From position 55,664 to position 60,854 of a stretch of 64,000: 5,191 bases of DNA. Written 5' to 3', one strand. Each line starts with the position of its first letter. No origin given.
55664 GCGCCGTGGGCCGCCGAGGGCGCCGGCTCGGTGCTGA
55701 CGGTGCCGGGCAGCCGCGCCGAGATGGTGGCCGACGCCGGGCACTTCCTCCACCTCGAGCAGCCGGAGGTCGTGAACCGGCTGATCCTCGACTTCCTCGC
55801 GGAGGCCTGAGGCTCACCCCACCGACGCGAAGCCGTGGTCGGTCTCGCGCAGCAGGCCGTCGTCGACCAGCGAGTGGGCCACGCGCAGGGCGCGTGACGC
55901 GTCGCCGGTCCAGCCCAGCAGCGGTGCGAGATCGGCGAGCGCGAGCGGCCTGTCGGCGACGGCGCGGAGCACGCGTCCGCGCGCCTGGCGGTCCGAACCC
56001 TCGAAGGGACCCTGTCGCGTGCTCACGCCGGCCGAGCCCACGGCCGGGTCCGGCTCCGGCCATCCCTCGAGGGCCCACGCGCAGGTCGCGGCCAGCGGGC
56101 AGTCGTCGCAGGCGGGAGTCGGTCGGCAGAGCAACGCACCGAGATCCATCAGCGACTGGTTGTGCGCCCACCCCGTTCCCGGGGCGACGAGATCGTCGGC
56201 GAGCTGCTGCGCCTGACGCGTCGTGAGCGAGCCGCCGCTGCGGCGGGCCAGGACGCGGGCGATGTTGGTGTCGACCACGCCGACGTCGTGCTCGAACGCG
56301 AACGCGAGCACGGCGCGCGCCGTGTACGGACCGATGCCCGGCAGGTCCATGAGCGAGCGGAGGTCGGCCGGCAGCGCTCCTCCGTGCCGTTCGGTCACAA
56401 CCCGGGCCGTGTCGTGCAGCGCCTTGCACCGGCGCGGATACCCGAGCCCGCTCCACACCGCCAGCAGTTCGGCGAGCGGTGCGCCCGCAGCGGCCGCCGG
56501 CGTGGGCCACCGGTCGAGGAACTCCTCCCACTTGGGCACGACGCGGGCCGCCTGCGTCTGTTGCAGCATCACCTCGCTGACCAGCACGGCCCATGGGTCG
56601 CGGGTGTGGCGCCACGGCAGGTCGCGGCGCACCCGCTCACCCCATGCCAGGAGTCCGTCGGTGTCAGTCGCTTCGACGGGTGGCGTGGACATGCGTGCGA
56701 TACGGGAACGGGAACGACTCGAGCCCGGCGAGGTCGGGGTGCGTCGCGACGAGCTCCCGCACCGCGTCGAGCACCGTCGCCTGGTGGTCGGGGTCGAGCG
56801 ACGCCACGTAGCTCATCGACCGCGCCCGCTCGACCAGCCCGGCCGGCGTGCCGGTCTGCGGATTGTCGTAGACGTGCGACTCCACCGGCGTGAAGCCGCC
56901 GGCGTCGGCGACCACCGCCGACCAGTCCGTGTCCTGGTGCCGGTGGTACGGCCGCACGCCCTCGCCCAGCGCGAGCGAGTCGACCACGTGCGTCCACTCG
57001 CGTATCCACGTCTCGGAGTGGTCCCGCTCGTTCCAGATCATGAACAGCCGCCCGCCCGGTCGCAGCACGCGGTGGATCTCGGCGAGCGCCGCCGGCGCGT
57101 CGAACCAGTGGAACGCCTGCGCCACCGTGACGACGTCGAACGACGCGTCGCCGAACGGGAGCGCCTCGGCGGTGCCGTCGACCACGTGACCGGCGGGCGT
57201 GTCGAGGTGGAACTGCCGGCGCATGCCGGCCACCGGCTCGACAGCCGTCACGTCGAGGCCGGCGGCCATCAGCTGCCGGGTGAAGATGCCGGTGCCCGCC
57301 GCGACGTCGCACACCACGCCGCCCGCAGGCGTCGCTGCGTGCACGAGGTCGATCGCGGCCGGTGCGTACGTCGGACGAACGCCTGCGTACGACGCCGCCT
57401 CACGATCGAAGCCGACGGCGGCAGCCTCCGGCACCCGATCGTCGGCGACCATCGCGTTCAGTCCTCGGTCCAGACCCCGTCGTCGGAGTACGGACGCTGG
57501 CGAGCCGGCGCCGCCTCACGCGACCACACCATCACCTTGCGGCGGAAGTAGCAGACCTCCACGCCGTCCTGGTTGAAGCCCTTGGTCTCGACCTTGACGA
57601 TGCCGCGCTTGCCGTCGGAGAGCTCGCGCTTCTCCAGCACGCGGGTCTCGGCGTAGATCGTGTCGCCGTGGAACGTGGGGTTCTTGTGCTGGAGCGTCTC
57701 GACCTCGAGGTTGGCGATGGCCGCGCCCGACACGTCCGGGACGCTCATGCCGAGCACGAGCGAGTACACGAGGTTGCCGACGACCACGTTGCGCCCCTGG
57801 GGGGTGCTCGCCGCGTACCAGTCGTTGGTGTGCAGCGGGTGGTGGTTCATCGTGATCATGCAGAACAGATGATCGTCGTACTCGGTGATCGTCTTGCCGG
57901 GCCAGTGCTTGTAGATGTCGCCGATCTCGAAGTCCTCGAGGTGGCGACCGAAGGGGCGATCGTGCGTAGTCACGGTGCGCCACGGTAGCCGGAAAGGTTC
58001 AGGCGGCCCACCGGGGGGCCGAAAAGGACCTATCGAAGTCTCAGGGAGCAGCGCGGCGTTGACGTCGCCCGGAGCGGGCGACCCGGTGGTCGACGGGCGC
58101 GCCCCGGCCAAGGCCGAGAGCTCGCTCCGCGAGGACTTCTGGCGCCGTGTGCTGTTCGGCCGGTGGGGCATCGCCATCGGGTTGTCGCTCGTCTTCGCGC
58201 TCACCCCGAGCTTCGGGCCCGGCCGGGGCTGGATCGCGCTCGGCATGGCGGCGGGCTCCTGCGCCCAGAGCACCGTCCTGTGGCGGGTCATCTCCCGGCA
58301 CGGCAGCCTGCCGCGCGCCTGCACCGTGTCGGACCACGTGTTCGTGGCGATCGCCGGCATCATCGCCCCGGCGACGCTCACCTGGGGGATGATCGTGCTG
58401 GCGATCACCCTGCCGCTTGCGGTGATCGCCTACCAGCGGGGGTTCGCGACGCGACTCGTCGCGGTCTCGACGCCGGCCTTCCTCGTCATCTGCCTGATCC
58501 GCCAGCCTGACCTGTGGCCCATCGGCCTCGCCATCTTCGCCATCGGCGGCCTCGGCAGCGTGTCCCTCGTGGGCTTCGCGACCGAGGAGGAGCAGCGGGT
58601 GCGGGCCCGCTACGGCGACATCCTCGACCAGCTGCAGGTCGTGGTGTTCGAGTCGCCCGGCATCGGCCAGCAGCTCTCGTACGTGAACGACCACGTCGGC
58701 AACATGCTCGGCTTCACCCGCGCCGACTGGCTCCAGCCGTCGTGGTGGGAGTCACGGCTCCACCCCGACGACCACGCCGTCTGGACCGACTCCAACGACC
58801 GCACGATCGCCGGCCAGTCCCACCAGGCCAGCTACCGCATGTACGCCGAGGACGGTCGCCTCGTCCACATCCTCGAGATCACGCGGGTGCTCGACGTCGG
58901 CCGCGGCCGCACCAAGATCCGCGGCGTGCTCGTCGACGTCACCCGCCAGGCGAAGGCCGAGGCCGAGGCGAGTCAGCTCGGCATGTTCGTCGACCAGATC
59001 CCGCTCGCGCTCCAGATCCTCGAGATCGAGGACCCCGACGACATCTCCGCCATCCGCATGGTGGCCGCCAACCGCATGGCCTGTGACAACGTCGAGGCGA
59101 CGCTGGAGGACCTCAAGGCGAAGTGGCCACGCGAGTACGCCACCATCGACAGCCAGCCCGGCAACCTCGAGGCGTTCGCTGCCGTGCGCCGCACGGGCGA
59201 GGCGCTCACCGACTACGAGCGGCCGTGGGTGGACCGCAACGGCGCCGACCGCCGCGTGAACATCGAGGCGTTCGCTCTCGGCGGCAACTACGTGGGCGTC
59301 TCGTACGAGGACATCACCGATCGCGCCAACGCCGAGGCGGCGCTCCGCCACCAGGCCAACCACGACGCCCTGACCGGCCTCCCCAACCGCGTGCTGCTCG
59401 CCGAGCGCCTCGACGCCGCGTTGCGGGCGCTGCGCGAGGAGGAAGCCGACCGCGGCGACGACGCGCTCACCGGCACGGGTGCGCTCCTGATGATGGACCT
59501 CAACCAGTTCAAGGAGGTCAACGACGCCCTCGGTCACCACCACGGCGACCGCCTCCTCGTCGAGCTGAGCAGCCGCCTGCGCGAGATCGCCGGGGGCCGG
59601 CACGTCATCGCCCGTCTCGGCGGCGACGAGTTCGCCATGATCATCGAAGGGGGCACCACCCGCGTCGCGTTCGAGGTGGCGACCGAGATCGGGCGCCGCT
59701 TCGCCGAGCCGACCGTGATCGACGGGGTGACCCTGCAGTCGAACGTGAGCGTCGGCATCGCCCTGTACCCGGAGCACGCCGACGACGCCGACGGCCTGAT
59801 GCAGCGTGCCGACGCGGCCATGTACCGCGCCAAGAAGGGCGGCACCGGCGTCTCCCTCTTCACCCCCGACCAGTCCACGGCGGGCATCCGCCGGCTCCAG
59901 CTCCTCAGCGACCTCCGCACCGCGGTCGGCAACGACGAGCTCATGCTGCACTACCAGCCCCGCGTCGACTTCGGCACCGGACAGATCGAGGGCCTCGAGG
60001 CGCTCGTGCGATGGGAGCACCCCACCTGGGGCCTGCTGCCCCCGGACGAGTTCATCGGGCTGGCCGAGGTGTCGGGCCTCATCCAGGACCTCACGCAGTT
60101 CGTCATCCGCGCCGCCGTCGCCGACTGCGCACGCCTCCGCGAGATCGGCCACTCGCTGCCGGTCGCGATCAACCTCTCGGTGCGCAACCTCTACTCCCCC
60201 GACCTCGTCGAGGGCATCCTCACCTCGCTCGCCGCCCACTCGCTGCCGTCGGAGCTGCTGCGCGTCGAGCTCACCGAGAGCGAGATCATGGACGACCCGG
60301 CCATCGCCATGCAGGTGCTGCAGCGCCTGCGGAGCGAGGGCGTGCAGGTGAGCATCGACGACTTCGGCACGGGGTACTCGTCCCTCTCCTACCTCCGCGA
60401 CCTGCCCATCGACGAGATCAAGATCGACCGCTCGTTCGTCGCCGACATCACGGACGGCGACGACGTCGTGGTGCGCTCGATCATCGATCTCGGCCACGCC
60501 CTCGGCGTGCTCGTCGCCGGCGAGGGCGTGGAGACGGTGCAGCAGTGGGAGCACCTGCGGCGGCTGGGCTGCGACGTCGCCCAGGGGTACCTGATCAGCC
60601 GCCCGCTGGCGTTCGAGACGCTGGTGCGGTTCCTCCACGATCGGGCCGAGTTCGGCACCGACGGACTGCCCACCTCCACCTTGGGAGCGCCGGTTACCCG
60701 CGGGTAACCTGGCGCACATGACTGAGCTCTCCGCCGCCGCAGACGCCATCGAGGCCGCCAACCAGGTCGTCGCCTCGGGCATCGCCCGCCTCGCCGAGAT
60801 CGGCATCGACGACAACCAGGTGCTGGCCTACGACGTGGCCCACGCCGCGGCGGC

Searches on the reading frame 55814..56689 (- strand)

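Call 94: search_protein_families(library=pfam, proteins=[window:55814-56689:-], max_evalue=0.00001)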
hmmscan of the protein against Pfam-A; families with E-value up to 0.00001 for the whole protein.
window:55814-56689:- (291 aa): 2 families
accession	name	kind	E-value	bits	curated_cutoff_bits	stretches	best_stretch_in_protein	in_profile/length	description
PF00730.31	HhH-GPD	-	7.6e-16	58.8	26.2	1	37-153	1-89/108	HhH-GPD superfamily base excision DNA repair protein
PF00633.29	HHH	-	3.7e-08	33.3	24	1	101-130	1-30/30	Helix-hairpin-helix motif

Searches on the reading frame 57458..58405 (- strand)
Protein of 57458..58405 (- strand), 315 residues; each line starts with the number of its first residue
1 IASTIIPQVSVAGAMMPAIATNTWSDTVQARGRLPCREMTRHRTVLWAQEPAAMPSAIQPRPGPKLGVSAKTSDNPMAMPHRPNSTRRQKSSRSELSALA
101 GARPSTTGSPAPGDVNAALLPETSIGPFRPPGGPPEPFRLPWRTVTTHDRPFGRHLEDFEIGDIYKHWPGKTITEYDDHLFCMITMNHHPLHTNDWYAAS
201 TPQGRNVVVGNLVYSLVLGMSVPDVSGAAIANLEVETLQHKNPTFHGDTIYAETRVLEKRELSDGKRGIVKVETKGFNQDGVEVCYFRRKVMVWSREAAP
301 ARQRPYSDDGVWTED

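Call 94: search_protein_families(library=pfam, proteins=[window:57458-58405:-], max_evalue=0.00001)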
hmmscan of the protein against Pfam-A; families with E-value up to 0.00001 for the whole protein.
window:57458-58405:- (315 aa): 2 families
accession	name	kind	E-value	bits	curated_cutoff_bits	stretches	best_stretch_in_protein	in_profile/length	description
PF01575.25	MaoC_dehydratas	-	1.4e-14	54.2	27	1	161-274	6-119/123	MaoC like domain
PF19315.5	MC_hydratase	-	2.7e-11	43.7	26.5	1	150-299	18-170/353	Mesaconyl-CoA hydratase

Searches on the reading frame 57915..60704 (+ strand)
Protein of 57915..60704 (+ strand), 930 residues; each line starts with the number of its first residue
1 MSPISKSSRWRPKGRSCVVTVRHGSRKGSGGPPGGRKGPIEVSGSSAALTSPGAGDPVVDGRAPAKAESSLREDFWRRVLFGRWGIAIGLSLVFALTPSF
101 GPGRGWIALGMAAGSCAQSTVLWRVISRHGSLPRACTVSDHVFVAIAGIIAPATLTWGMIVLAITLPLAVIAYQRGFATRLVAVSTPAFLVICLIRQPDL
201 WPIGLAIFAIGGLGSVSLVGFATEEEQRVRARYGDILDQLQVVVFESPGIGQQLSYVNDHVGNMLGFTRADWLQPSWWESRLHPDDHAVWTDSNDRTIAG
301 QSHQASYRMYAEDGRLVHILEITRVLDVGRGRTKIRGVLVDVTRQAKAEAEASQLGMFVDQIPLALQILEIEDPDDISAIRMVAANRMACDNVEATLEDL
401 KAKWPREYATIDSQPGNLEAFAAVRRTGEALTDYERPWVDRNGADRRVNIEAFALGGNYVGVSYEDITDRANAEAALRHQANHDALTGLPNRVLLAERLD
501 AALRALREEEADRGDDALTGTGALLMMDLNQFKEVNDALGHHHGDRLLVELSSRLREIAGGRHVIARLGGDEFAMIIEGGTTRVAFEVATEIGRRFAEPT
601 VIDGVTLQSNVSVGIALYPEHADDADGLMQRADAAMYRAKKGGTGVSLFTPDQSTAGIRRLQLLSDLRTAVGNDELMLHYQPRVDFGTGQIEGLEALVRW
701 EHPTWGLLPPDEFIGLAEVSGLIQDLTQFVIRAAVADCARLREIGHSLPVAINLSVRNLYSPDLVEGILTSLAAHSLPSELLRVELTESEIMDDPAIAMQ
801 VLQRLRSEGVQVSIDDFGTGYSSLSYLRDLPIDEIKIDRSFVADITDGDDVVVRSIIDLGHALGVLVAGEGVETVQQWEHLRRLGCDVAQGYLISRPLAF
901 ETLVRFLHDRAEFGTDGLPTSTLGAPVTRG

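Call 94: search_protein_families(library=pfam, proteins=[window:57915-60704:+], max_evalue=0.00001)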
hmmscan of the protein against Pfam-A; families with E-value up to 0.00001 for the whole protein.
window:57915-60704:+ (930 aa): 4 families
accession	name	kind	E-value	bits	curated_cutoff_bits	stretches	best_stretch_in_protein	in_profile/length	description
PF00563.25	EAL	-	6.6e-73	245.4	31.3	1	666-897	3-236/236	EAL domain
PF00990.26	GGDEF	-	5e-37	127.6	23.8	1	481-644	1-159/161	Diguanylate cyclase, GGDEF domain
PF08447.18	PAS_3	-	8.5e-08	32.8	25.6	1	256-338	3-88/89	PAS fold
PF13426.13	PAS_9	-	2.3e-07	31.5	27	0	254-343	14-102/103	PAS domain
